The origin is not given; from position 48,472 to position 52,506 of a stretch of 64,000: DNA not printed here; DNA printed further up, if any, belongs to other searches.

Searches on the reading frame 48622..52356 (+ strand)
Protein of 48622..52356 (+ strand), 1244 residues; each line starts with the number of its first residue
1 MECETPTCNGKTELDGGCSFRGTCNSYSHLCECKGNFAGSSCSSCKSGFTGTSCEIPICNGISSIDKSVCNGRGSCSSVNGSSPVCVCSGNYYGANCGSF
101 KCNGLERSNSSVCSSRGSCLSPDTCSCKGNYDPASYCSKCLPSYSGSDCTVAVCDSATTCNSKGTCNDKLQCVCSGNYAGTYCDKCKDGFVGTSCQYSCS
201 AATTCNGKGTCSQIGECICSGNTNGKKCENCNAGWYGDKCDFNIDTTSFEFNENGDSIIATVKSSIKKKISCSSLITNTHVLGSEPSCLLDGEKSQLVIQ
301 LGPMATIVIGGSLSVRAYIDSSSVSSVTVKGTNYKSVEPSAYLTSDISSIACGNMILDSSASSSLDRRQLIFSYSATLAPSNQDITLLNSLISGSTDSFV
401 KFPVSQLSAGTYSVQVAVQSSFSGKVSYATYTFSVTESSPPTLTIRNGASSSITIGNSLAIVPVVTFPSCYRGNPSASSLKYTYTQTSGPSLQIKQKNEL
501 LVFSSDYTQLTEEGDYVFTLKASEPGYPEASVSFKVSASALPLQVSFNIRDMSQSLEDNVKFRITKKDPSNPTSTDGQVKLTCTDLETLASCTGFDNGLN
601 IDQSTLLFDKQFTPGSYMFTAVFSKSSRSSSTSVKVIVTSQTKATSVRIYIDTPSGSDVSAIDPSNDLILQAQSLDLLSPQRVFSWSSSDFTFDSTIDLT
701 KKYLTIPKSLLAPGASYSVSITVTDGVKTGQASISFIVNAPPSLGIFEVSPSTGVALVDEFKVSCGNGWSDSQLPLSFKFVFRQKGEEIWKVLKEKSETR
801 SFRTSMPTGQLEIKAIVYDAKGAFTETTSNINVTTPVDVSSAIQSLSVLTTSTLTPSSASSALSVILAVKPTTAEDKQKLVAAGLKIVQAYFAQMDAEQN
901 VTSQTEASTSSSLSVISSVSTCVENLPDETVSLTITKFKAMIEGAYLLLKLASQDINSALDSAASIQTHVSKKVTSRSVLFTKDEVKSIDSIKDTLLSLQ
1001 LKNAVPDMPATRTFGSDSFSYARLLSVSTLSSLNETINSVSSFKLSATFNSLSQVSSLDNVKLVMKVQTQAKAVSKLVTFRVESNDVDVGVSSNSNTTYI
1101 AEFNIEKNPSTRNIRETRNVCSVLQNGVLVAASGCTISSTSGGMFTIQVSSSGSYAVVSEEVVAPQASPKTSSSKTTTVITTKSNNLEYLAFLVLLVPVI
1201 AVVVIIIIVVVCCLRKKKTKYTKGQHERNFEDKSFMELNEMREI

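Call 37: search_protein_families(library=pfam, proteins=[window:48622-52356:+], max_evalue=0.001)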
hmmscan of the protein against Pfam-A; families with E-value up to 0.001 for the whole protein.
window:48622-52356:+ (1244 aa): 6 families
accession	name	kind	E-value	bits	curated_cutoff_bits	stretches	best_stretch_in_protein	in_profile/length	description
PF02010.21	REJ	-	4.4e-42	144.7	25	1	603-861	160-436/452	REJ domain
PF23106.1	EGF_Teneurin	-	1.2e-07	32.1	24.3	0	159-184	4-28/30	Teneurin-like EGF domain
PF00053.31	EGF_laminin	-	1.4e-07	32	21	0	18-53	10-42/49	Laminin EGF domain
PF25024.1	EGF_TEN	-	1.2e-06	28.8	65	0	121-230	30-124/234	Teneurin EGF domain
PF07974.19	EGF_2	-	4.3e-06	27.4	22.1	1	67-97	5-32/32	EGF-like domain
PF15102.11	TMEM154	-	0.0004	20.7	30.3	1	1150-1221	26-93/153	TMEM154 protein family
